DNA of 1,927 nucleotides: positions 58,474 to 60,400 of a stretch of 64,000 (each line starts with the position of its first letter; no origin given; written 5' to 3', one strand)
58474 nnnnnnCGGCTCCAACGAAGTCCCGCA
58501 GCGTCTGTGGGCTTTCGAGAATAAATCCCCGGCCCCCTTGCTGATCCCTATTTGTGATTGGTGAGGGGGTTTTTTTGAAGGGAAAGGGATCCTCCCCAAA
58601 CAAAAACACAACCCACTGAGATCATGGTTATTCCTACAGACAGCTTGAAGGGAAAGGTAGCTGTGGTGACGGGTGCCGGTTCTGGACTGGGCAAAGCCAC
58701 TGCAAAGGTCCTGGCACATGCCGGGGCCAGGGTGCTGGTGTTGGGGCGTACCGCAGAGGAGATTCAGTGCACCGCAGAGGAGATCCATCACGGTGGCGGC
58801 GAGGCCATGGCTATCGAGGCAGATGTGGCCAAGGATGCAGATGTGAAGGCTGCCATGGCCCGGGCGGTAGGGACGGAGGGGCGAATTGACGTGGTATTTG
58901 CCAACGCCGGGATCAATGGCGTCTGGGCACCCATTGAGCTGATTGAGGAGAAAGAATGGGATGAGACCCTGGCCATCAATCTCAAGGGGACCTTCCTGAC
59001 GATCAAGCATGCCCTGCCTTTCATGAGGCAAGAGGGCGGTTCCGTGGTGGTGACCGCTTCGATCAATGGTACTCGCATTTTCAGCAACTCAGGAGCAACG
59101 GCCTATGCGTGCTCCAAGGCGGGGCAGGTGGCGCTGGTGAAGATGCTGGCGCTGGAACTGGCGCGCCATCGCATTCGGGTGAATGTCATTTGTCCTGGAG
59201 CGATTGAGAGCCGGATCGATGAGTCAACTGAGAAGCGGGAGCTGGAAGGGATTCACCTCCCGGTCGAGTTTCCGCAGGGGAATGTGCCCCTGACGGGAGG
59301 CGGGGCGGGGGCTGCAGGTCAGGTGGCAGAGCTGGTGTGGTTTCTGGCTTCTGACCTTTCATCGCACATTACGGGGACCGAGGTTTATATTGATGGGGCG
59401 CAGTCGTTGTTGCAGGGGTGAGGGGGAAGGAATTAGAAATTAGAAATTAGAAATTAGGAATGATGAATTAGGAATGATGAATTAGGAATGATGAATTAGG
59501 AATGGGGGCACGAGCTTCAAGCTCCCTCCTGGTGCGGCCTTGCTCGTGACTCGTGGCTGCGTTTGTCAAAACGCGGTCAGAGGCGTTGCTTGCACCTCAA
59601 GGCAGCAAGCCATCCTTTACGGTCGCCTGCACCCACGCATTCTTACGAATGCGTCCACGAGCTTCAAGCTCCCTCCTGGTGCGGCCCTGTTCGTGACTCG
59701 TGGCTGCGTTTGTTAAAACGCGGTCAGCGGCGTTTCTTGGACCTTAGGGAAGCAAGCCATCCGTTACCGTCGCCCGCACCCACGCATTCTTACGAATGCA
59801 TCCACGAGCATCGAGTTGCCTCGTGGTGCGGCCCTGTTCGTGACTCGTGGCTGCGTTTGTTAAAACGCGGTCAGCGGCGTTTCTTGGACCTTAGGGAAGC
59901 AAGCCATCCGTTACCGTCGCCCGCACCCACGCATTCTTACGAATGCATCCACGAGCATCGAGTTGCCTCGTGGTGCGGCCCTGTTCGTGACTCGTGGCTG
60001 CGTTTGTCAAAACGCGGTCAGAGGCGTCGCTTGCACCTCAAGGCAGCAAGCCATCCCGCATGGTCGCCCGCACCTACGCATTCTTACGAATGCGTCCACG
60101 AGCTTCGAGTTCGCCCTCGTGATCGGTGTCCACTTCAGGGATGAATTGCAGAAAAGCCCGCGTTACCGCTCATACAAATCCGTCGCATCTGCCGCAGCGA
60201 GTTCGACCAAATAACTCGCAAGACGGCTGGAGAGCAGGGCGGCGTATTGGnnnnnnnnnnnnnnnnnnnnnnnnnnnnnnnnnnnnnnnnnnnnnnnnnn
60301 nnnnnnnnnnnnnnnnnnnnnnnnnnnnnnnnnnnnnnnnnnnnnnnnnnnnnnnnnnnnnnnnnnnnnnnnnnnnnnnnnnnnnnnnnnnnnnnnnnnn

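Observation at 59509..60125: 147-bp hairpin-rich unit repeated 4.2 times (A-B-B-A) between convergent genes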

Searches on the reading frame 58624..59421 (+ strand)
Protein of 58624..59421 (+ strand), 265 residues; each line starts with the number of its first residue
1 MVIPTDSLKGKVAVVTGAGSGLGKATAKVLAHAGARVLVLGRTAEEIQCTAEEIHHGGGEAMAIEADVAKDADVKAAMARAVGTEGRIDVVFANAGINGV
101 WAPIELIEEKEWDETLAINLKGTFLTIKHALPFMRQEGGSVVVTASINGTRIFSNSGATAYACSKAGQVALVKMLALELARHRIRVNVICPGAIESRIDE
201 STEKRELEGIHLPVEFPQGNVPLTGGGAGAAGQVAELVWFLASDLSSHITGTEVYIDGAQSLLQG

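Call 12: find_encoding_contigs(protein=window:58624-59421:+, flank=5000, max_places=10)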
Protein window:58624-59421:+ (265 aa): 4 contigs read that carry it; 3 places shown.
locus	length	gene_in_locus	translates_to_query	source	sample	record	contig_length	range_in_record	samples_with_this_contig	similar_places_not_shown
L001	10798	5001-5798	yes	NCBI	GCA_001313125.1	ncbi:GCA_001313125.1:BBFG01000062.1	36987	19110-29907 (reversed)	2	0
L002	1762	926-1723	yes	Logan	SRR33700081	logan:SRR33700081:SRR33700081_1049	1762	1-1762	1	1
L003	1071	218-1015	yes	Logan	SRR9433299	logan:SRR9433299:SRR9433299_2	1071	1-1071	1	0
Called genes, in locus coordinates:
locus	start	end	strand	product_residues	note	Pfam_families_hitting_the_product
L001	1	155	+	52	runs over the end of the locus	-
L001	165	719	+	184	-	PF01479:S4, PF00849:PseudoU_synth_2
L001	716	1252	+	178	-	-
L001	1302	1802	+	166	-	-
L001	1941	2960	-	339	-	PF04166:PdxA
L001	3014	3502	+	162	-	PF13302:Acetyltransf_3, PF13420:Acetyltransf_4, PF00583:Acetyltransf_1, PF13673:Acetyltransf_10 (weak), PF13508:Acetyltransf_7, PF08445:FR47 (weak)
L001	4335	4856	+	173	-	PF13628:DUF4142, PF03713:DUF305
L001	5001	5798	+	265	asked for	PF00106:adh_short, PF08659:KR, PF13561:adh_short_C2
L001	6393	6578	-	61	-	-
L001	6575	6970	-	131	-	PF02633:Creatininase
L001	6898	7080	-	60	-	PF02633:Creatininase (weak)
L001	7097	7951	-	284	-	PF00005:ABC_tran, PF13555:AAA_29 (faint), PF13304:AAA_21 (faint)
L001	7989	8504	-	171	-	PF00528:BPD_transp_1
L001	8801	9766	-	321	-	PF01520:Amidase_3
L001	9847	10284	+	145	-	PF01476:LysM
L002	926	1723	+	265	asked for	PF00106:adh_short, PF08659:KR, PF13561:adh_short_C2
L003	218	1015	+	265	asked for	PF00106:adh_short, PF08659:KR, PF13561:adh_short_C2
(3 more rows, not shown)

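Call 30: search_protein_families(library=pfam, proteins=[window:58624-59421:+], max_evalue=0.01)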
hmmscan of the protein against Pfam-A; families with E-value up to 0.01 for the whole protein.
window:58624-59421:+ (265 aa): 6 families
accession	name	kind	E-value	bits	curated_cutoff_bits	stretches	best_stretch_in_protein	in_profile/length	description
PF13561.12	adh_short_C2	-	1.6e-52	178.9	27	1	17-258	1-233/236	Enoyl-(Acyl carrier protein) reductase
PF00106.31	adh_short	-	2.2e-52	177.8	26.6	1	11-205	1-193/195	short chain dehydrogenase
PF08659.16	KR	-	2.1e-12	47.8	22.6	1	14-173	4-161/180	KR domain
PF23441.1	SDR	-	0.00017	21.5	27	1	74-261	76-256/258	SDR-like rossmann domain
PF01488.26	Shikimate_DH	-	0.002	18.7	24.3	1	6-56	8-58/138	Shikimate / quinate 5-dehydrogenase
PF13439.12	Glyco_transf_4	-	0.0056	17.1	28.5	0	167-205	3-38/170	Glycosyltransferase Family 4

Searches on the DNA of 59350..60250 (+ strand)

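Call 7: search_rna_families(source=window, start=59350, end=60250, threshold=evalue, max_evalue=10, show_alignments=2)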
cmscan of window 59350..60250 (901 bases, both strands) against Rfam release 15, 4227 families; matches with E-value up to 10: 0.
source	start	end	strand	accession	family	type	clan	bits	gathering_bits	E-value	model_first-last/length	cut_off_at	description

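Call 46: build_rna_model(alignment_id=A2, structure=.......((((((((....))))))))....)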
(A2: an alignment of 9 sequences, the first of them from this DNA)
Model R1 built from alignment A2 (9 sequences, 31 columns); structure: as given.
model positions 31; base pairs 8; branch points 0; effective number of sequences 9; information 1.197 bits per position. Calibrated on 0.2 Mb of random sequence (short: E-values are rough).
structure used (alignment columns):
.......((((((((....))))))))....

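Call 47: search_with_rna_model(model_id=R1, source=window, filters=off, max_evalue=10)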
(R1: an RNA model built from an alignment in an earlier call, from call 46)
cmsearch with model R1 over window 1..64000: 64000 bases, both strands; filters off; matches with E-value up to 10: 33.
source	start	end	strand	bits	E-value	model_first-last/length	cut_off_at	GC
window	59778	59808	-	45.2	2e-11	1-31/31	no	0.52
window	59925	59955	-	45.2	2e-11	1-31/31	no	0.52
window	59550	59580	+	44.4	3.5e-11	1-31/31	no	0.58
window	59991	60021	+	44.4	3.5e-11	1-31/31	no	0.58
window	59697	59727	+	44.2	4e-11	1-31/31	no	0.55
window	59844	59874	+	44.2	4e-11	1-31/31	no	0.55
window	60072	60102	-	43.8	5.4e-11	1-31/31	no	0.52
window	59631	59661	-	43.7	5.6e-11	1-31/31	no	0.55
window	3895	3920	+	13.1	0.15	1-31/31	no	0.73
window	44260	44282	-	12.2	0.28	1-31/31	no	0.87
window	37481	37505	-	11.3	0.51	7-31/31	no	0.6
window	32531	32559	+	11.1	0.61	1-31/31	no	0.62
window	41063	41089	+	11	0.63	1-31/31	no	0.74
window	59635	59657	+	10.5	0.92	8-30/31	no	0.48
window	60076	60098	+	10.5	0.92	8-30/31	no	0.48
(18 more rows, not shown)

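Call 48: search_with_rna_model(model_id=R1, sources=[L004, L006, L007, L008, L009, L010], filters=off, max_evalue=10)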
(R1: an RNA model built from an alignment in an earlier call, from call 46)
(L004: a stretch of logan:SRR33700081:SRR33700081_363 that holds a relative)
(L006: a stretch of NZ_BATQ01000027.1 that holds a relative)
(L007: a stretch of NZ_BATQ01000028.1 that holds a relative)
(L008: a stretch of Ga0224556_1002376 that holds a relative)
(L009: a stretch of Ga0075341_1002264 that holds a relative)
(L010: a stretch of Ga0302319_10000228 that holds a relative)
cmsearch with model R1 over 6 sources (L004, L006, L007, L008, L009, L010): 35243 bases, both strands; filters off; matches with E-value up to 10: 47.
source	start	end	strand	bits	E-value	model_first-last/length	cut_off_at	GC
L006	3978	4008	-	44.4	1.9e-11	1-31/31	no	0.58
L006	4122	4152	-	44.4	1.9e-11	1-31/31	no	0.58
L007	110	140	-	44.4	1.9e-11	1-31/31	no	0.58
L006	4043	4073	+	43.8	3e-11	1-31/31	no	0.52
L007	31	61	+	42.6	6.6e-11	1-31/31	no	0.55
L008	3048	3078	+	41.4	1.6e-10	1-31/31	no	0.48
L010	1493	1523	-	41.4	1.6e-10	1-31/31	no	0.48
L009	262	292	+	40.4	3.2e-10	1-31/31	no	0.61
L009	303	333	-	39.2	7.4e-10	1-31/31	no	0.55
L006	3898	3929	+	33.5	4.2e-08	1-31/31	no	0.53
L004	5847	5872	+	25.9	9.6e-06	1-31/31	no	0.54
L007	2879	2922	+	14.6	0.027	1-31/31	no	0.77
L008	2470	2513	-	13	0.088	1-31/31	no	0.59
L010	2058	2101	+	13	0.088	1-31/31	no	0.59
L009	377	416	-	9.8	0.81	1-31/31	no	0.62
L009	265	295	-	9.2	1.2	1-31/31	no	0.65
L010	4670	4690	+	9.2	1.3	1-31/31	no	0.76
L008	2595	2621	-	9.2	1.3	1-31/31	no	0.63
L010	1950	1976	+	9.2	1.3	1-31/31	no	0.63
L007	803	820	-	9.1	1.4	1-31/31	no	0.67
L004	5663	5686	-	9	1.5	1-31/31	no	0.79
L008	189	228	+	8.5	2.1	1-31/31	no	0.57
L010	4343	4382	-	8.5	2.1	1-31/31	no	0.57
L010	6998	7019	-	8.4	2.2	1-31/31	no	0.68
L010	6301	6324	+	8.2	2.5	1-31/31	no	0.71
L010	6220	6249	-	8.1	2.8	1-31/31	no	0.6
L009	301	330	+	8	3.1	1-31/31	no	0.57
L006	1694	1714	-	7.8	3.4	1-31/31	no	0.71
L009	1378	1403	-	7.6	3.9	1-31/31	no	0.58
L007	7884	7912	+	7.5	4.2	1-31/31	no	0.76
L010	8767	8776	-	7.5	4.3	13-22/31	no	0.2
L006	3173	3202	+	7.4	4.6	1-31/31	no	0.7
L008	3207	3248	-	7.4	4.6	1-31/31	no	0.57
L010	1323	1364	+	7.4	4.6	1-31/31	no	0.57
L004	5855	5872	-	7.4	4.7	9-26/31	no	0.5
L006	1208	1228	+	7.2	5.1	1-31/31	no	0.76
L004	3885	3907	+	7.2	5.2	1-31/31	no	0.83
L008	1884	1901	-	7.2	5.3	1-31/31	no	0.83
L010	2670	2687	+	7.2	5.3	1-31/31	no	0.83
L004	2473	2488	+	7.1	5.8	1-31/31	no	0.56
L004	2281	2297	-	7.1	5.8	1-31/31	no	0.59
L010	4942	4974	-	6.8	7.1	1-31/31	no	0.48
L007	4211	4237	-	6.7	7.6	1-31/31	no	0.56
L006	1116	1136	+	6.6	8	1-31/31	no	0.67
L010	9668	9709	+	6.3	9.9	1-31/31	no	0.52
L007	4887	4907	+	6.3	9.9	1-31/31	no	0.57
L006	2589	2603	+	6.3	10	1-31/31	no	0.53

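Call 66: search_with_rna_model(model_id=R1, sources=[L016, L025, L026, L020], filters=off, max_evalue=0.1, show_alignments=6)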
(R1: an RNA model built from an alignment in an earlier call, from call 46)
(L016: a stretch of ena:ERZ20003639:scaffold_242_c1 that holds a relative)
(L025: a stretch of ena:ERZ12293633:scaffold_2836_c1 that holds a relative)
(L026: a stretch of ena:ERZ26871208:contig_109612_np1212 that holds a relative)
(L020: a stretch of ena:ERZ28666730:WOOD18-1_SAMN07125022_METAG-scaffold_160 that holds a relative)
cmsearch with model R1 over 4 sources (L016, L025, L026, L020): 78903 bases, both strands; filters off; matches with E-value up to 0.1: 3.
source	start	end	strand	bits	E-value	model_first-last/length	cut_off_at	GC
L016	2813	2843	-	41.4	3.5e-10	1-31/31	no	0.48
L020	2164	2194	-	41.4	3.5e-10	1-31/31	no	0.48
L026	604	627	-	15.8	0.026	1-31/31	no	0.67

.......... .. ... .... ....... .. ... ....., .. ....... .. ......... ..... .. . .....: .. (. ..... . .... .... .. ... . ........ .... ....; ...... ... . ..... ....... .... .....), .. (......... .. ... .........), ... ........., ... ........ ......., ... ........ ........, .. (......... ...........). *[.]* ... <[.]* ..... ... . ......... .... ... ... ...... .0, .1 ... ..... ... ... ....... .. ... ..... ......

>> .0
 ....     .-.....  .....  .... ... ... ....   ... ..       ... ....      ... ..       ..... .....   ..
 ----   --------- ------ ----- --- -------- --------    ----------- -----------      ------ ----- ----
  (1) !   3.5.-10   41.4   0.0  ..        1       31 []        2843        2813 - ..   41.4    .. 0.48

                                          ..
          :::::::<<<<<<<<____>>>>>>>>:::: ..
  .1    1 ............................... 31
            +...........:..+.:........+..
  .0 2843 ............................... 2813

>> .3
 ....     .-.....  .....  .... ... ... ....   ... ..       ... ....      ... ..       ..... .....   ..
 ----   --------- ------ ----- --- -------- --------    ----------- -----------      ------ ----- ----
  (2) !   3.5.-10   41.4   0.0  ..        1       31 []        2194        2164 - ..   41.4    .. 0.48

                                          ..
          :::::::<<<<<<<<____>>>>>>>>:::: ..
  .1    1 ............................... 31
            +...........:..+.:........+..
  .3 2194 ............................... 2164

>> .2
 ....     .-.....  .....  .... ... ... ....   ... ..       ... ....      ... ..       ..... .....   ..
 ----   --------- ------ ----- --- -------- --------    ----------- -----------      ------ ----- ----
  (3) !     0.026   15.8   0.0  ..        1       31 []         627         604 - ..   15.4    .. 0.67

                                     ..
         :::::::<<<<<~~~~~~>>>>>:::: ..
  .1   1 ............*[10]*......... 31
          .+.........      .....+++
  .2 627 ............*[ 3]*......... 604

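Call 80: search_with_rna_model(model_id=R1, sources=[L031, L027, L030], filters=off, max_evalue=0.1)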
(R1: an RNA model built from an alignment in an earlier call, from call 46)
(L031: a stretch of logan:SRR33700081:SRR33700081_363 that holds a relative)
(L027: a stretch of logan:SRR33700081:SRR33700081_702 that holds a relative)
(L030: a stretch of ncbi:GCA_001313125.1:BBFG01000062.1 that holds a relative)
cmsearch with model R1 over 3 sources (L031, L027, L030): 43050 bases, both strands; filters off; matches with E-value up to 0.1: 8.
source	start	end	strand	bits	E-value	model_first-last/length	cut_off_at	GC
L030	13582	13612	+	45.2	1.3e-11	1-31/31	no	0.52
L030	13516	13546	-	44.4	2.4e-11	1-31/31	no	0.58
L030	13810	13840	-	44.4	2.4e-11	1-31/31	no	0.58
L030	13663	13693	-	44.2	2.7e-11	1-31/31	no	0.55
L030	13435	13465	+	43.8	3.6e-11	1-31/31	no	0.52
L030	13729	13759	+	43.7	3.8e-11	1-31/31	no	0.55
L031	13440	13465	+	25.9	1.2e-05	1-31/31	no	0.54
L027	4078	4103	+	13.1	0.1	1-31/31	no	0.73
